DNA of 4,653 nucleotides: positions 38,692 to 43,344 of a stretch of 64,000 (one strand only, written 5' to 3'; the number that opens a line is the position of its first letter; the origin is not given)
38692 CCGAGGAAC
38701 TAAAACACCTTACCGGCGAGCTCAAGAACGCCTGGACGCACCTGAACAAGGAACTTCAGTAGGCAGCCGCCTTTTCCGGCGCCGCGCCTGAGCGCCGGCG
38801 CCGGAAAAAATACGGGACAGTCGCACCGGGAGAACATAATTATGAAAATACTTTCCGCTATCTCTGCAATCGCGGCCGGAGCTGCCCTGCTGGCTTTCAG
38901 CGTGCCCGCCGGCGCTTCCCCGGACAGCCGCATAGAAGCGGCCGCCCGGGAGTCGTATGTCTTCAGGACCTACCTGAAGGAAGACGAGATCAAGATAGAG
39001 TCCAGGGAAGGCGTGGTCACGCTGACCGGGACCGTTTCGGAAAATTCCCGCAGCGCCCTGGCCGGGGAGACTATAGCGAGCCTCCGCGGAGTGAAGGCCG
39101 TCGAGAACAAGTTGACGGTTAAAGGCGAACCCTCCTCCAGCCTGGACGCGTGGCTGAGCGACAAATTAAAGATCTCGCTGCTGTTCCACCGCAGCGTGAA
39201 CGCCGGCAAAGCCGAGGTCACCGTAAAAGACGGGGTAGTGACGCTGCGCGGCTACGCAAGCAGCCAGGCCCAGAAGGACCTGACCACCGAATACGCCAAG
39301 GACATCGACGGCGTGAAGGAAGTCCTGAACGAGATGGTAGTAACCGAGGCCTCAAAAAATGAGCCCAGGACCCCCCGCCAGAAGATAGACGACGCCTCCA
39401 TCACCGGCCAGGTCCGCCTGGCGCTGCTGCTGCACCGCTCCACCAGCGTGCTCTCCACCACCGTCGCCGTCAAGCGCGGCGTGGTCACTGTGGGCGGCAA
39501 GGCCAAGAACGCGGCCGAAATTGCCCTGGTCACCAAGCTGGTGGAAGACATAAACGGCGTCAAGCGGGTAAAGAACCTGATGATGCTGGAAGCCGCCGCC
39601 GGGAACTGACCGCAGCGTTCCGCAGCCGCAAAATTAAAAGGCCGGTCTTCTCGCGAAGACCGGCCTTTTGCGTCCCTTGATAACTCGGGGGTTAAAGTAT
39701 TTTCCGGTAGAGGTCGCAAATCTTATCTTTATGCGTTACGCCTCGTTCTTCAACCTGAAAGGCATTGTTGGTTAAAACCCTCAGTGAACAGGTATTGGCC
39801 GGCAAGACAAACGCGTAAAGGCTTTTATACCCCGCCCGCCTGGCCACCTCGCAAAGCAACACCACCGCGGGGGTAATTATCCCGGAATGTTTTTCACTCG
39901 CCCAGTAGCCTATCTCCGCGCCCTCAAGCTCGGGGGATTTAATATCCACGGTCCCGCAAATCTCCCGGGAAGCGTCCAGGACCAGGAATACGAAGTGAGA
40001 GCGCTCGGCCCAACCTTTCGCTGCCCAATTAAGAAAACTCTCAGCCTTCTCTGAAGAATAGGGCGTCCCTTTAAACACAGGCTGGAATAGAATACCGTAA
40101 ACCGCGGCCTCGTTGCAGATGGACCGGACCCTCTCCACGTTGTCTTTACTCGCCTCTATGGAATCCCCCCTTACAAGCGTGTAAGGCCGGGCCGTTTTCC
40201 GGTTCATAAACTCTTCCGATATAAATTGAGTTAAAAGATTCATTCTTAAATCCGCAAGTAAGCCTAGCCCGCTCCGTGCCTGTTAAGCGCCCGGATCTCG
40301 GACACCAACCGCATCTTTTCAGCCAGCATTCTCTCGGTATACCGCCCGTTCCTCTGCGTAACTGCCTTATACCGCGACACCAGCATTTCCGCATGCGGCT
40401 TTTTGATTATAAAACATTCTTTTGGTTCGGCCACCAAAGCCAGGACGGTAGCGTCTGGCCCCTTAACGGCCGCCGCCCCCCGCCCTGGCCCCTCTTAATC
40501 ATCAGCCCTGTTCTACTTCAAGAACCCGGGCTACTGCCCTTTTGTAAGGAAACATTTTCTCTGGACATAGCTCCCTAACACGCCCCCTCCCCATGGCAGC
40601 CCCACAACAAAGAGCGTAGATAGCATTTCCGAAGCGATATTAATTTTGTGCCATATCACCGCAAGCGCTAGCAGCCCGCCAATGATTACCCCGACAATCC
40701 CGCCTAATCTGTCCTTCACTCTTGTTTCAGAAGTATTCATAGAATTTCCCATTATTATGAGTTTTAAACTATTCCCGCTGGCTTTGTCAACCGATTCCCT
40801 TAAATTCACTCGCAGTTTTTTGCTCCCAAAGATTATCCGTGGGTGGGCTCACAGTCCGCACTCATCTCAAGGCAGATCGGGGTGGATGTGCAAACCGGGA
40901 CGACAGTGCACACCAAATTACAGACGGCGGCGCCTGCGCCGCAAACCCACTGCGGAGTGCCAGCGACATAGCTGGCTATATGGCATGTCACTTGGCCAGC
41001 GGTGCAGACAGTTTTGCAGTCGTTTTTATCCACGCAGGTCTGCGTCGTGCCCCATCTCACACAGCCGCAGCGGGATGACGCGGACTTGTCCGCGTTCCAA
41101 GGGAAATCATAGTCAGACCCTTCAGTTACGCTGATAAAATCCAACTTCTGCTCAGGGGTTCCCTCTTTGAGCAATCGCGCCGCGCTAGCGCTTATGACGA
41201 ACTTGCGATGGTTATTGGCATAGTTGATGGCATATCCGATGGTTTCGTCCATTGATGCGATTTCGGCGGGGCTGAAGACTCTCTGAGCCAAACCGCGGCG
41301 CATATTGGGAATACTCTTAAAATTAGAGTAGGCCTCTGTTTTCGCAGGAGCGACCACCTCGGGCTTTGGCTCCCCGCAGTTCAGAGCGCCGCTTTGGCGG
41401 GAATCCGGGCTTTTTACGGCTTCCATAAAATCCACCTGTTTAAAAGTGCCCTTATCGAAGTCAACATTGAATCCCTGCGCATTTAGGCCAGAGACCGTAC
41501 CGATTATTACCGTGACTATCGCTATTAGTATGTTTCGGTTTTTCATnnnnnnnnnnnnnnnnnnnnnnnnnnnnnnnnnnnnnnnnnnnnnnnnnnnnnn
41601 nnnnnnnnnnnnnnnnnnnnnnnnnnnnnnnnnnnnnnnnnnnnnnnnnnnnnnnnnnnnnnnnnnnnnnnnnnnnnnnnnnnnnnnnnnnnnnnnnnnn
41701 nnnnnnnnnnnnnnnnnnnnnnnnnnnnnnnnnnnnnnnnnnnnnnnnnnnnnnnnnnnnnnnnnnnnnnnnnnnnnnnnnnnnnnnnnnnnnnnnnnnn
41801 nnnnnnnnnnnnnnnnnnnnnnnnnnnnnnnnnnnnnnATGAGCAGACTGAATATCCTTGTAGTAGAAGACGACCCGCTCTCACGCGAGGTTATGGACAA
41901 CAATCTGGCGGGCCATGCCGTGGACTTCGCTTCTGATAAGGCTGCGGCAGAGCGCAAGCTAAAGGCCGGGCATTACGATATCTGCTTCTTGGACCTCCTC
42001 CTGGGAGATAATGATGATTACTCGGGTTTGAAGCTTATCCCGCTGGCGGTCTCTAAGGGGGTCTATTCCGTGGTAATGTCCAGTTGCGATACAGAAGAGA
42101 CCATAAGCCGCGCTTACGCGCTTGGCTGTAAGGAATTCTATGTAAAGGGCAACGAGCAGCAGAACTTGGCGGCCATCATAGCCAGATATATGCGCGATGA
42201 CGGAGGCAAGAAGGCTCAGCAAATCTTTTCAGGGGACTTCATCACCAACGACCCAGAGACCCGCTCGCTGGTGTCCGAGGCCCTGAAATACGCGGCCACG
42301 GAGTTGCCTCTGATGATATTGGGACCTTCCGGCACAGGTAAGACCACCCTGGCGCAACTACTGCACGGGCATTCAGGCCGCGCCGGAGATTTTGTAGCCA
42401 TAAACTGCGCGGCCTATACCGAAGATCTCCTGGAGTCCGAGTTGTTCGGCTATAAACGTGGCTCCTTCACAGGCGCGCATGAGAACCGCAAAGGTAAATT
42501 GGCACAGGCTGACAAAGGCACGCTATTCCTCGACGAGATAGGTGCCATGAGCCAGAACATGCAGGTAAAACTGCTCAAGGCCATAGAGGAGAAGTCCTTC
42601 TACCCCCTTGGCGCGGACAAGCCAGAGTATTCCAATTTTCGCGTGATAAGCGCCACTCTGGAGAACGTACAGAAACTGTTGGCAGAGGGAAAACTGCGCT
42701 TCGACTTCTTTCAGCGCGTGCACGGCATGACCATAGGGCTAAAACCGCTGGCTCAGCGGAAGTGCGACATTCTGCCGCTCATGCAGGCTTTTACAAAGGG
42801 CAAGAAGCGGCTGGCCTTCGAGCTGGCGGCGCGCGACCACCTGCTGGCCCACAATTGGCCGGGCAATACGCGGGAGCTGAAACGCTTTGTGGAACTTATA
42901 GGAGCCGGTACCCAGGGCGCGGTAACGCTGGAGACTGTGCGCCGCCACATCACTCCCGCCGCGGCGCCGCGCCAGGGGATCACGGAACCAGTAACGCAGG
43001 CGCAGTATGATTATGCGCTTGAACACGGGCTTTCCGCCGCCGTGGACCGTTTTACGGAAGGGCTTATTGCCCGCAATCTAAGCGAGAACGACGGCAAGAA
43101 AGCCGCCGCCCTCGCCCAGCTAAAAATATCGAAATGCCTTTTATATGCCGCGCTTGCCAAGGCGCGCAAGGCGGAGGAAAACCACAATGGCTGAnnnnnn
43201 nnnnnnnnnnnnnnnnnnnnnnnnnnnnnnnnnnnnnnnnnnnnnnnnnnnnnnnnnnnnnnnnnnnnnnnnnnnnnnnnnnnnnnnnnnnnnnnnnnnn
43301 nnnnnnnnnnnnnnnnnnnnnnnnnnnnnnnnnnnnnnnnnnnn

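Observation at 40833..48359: Island-borne candidate peptide-signalling circuit: rSAM/SPASM enzyme, secreted 60-aa peptide, orphan SBP, hybrid HK, DHp mini-protein, sigma54 activator and a sigma54-driven Cys-rich output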

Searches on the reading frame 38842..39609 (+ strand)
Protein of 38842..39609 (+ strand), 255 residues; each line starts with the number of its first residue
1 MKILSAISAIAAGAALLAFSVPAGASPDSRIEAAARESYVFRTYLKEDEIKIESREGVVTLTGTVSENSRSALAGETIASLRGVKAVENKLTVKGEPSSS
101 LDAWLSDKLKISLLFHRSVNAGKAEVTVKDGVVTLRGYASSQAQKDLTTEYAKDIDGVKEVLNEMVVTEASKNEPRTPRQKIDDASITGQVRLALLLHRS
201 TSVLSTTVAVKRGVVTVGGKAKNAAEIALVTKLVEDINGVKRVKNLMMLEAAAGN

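Call 69: search_protein_families(library=pfam, proteins=[window:38842-39609:+], max_evalue=0.1)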
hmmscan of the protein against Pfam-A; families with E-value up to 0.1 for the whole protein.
window:38842-39609:+ (255 aa): 2 families
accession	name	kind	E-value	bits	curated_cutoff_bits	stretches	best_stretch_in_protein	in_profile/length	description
PF04972.22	BON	-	1.9e-39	134.2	27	3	102-168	2-68/69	BON domain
PF19671.4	DUF6174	-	0.022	15.5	23.8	1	122-172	33-85/122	Family of unknown function (DUF6174)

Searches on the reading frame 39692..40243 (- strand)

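Call 3: search_protein_families(library=pfam, proteins=[window:39692-40243:-], max_evalue=0.01)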
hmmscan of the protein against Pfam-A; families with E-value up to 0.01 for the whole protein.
window:39692-40243:- (183 aa): 1 family
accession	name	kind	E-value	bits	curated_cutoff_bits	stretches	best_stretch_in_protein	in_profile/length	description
PF13302.13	Acetyltransf_3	-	3.7e-12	47.6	25.4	1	41-162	17-137/138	Acetyltransferase (GNAT) domain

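Call 4: search_protein_families(library=ncbifam, proteins=[window:39692-40243:-], max_evalue=0.01)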
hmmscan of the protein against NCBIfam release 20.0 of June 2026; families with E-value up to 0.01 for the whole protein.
window:39692-40243:- (183 aa): 0 families

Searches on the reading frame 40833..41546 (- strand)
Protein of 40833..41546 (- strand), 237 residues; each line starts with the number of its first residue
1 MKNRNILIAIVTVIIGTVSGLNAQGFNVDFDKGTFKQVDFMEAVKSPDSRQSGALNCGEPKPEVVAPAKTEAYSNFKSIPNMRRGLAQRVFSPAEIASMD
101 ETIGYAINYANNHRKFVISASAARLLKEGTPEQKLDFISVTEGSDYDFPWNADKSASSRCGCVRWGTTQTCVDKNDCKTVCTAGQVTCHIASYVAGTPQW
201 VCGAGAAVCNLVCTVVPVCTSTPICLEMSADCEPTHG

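Call 3: search_protein_families(library=pfam, proteins=[window:40833-41546:-], max_evalue=0.01)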
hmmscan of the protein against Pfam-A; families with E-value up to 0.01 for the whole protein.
window:40833-41546:- (237 aa): 0 families

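Call 4: search_protein_families(library=ncbifam, proteins=[window:40833-41546:-], max_evalue=0.01)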
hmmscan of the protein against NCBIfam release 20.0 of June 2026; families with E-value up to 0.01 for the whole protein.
window:40833-41546:- (237 aa): 0 families

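Call 59: find_homologous_proteins(query=window:40833-41546:-, max_evalue=0.001)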
Query window:40833-41546:- (237 aa): 1 proteins with E <= 0.001 among 175 candidates.
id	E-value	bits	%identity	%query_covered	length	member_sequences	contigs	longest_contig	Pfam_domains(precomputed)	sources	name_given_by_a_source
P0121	9.0e-159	544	100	100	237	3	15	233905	-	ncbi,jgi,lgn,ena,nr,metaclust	ncbi:MAG: hypothetical protein A2X31_04635 [Elusimicrobia bacterium GWB2_63_22]|nr:MAG: hypothetical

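Call 89: search_protein_representatives(protein=window:40833-41546:-)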
Query: 237 residues. Proteins with E-value up to 0.001 (for the whole library): 30; up to 1e-10: 9; up to 1e-30: 2. The best 30 are listed.
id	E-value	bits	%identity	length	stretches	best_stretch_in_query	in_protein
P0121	2.9e-159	544.1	100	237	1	1-237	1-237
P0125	4.5e-36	140.9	42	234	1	1-227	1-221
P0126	6.9e-22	94.5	35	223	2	98-231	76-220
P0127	3.8e-21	92.1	32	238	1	8-235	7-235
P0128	8.7e-17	77.8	43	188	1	98-233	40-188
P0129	4.2e-16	75.6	43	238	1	99-229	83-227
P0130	1.8e-13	67.0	41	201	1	96-231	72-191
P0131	3.9e-11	59.3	38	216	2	157-235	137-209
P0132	5.4e-11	58.9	33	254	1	1-228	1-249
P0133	5.1e-08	49.1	32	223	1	6-227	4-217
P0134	1.7e-07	47.4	30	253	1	6-166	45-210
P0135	2.4e-07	46.9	29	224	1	1-228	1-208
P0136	3.3e-07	46.5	33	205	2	95-227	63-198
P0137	3.4e-07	46.4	36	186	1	78-189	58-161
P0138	1.1e-06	44.8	32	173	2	90-183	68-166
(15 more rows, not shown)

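Call 98: find_encoding_contigs(protein=P0125, flank=10000, max_places=2)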
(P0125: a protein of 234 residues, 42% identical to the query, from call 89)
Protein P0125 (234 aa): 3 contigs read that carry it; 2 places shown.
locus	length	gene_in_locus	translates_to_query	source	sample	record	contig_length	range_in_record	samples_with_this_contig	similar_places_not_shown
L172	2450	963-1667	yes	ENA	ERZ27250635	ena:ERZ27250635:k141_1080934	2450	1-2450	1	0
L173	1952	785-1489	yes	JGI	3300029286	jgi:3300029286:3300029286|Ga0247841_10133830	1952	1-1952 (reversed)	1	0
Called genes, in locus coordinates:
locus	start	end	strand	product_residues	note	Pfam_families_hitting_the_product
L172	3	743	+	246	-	?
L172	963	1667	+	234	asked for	-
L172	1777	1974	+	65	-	-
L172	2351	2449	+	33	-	?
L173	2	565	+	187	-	?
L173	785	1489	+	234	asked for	-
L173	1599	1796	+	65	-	-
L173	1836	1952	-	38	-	?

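Call 100: predict_structure(alignment_id=A6)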
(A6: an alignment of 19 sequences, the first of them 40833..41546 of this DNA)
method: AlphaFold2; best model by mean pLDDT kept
length: 237 residues; sequences in the alignment: 19
mean_pLDDT: 67.0   pTM: 0.37
mean pLDDT of the five models: 67.0, 65.7, 65.2, 65.0, 58.9
residues with pLDDT >= 90: 51; 70-90: 63; 50-70: 41; < 50: 82
segments of 3 or more residues with pLDDT < 50: 1-60, 65-75, 77-79, 154-158
pLDDT, mean of each block of 10 residues (from residue 1): 38 38 39 43 44 44 49 48 61 96 95 90 95 95 85 51 85 85 69 63 72 82 83 56
secondary structure, 60 per line:
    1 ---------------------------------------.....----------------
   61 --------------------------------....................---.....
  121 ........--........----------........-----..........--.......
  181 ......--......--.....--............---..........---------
elements in order: H40-44 H93-112 H116-128 H131-138 H149-156 E162-171 H174-186 E189-194 E197-201 H204-215 E219-228

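Call 102: fold_search(model_id=the predicted structure, library=pdb)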
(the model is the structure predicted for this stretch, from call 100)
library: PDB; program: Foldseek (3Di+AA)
matches with E <= 10: 4; with E <= 0.001: 0
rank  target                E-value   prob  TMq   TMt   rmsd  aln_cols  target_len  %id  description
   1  1i1g_A                8.5e-01  0.04  0.10  0.13  18.9       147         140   14  CRYSTAL STRUCTURE OF THE LRP-LIKE TRANSCRIPTIONAL REGULATOR FROM THE ARCHAEON PYROCOCCUS FURIOSUS (released 2002-02-06)
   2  1bcf_A                8.7e+00  0.08  0.14  0.20   9.4        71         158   17  THE STRUCTURE OF A UNIQUE, TWO-FOLD SYMMETRIC, HAEM-BINDING SITE (released 1994-12-20)
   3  1pm9_B                8.7e+00  0.05  0.14  0.17  17.3       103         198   10  CRYSTAL STRUCTURE OF HUMAN MNSOD H30N, Y166F MUTANT (released 2003-12-16)
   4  5gxo_A                9.9e+00  0.04  0.15  0.17  21.1       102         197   10  Discovery of a compound that activates SIRT3 to deacetylate Manganese Superoxide Dismutase (released 2017-08-09)

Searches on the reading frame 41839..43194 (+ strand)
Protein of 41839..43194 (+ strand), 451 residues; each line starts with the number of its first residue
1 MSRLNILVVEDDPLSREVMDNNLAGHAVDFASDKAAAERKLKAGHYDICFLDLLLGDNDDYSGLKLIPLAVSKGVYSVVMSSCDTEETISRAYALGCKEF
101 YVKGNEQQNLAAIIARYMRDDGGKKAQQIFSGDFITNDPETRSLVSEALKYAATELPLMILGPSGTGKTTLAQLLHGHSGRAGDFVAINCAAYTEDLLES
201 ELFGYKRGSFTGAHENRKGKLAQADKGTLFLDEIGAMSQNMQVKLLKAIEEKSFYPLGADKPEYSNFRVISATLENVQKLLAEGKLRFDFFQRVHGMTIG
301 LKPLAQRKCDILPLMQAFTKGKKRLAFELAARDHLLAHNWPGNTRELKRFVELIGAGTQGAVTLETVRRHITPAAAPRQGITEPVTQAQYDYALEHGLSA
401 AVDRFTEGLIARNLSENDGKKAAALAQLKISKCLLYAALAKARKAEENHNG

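Call 3: search_protein_families(library=pfam, proteins=[window:41839-43194:+], max_evalue=0.01)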
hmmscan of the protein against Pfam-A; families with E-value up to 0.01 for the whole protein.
window:41839-43194:+ (451 aa): 17 families
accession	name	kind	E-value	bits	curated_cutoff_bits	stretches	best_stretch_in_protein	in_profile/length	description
PF00158.32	Sigma54_activat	-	5.4e-55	186.1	20.2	1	135-299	2-167/168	Sigma-54 interaction domain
PF14532.12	Sigma54_activ_2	-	4.4e-14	53.3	25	1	151-304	17-138/138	Sigma-54 interaction domain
PF00072.30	Response_reg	-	8.8e-11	42.4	30.2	1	6-114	1-110/111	Response regulator receiver domain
PF07728.20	AAA_5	-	8e-09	36.1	22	1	157-275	1-123/139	AAA domain (dynein-related subfamily)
PF25601.1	AAA_lid_14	-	1.3e-07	31.8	27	1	306-374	2-77/87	AAA+ ATPase lid domain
PF00004.35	AAA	-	1.4e-07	32.5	21.2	1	159-290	2-125/131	ATPase family associated with various cellular activities (AAA)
PF01078.27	Mg_chelatase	-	2.2e-06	27.6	20.3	0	212-252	93-133/207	Magnesium chelatase, subunit ChlI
PF13245.12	AAA_19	-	0.00014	22.5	25.1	1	147-252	3-117/134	AAA domain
PF13191.12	AAA_16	-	0.00034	21.6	32.6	1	147-193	14-63/167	AAA ATPase domain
PF13173.12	AAA_14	-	0.00043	20.7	27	1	157-239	4-76/129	AAA domain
PF07724.20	AAA_2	-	0.00056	20.4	27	1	158-251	6-101/166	AAA domain (Cdc48 subfamily)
PF13238.12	AAA_18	-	0.0007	20.5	29.4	1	159-200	2-40/128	AAA domain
PF00493.29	MCM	-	0.00094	18.8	23.3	1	156-252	58-148/224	MCM P-loop domain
PF00005.33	ABC_tran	-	0.0017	19.4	25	1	158-189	14-45/137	ABC transporter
PF13604.12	AAA_30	-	0.0025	18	27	1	158-252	21-115/191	AAA domain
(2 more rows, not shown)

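Call 4: search_protein_families(library=ncbifam, proteins=[window:41839-43194:+], max_evalue=0.01)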
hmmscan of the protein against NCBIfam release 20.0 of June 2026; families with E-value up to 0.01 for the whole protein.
window:41839-43194:+ (451 aa): 53 families (the best 25 are shown)
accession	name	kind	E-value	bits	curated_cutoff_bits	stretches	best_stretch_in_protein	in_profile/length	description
NF038308.1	RNA_repair_RtcR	equivalog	4.1e-69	233.8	650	1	126-425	174-494/530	RNA repair transcriptional activator RtcR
NF041552.1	TF_PrdR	equivalog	5e-65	219.9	795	1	133-439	268-573/577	sigma-54 dependent transcriptional regulator PrdR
TIGR01818.1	ntrC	equivalog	8.5e-64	216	558.6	1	6-416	1-425/463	nitrogen regulation protein NR(I)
NF003451.0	PRK05022.1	equivalog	9.5e-63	212.7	476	1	125-435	183-501/512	nitric oxide reductase transcriptional regulator NorR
TIGR02915.1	PEP_resp_reg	equivalog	3.6e-62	210.6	502.6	1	6-441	1-441/445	PEP-CTERM-box response regulator transcription factor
NF008469.0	PRK11361.1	equivalog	2.5e-59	201.2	714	1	5-436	6-449/461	acetoacetate metabolism transcriptional regulator AtoC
TIGR01817.1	nifA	equivalog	1.6e-56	192.2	528.85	1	131-352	195-422/534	nif-specific transcriptional activator NifA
TIGR02329.1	propionate_PrpR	equivalog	4e-55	187.4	499.2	1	132-439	212-524/526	propionate catabolism operon regulatory protein PrpR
NF049963.1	RespRegFlgRCampy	domain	1.6e-54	185.4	750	1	4-351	1-360/429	fla regulon two-component system response regulator FlgR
TIGR02974.1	phageshock_pspF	equivalog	1e-52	179.4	443.55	1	143-378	10-252/336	phage shock protein operon transcriptional activator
NF011695.0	PRK15115.1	equivalog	3.6e-52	177.6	763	1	5-365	8-375/445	two-component system response regulator GlrR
NF011953.0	PRK15424.1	equivalog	1.3e-51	175.8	703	1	129-443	216-535/538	propionate catabolism operon regulatory protein PrpR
NF007689.0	PRK10365.1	equivalog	2.2e-51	175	760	1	3-354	5-368/441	sigma-54-dependent response regulator transcription factor ZraR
NF050807.1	TransRegFlbDCaul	equivalog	2.9e-51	174.7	750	1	87-430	83-426/454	sigma-54-dependent transcriptional regulator FlbD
NF041946.1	LuxO_transreg_Vib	equivalog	3.3e-48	164.6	800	1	28-371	23-380/463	quorum-sensing sigma-54 dependent transcriptional regulator LuxO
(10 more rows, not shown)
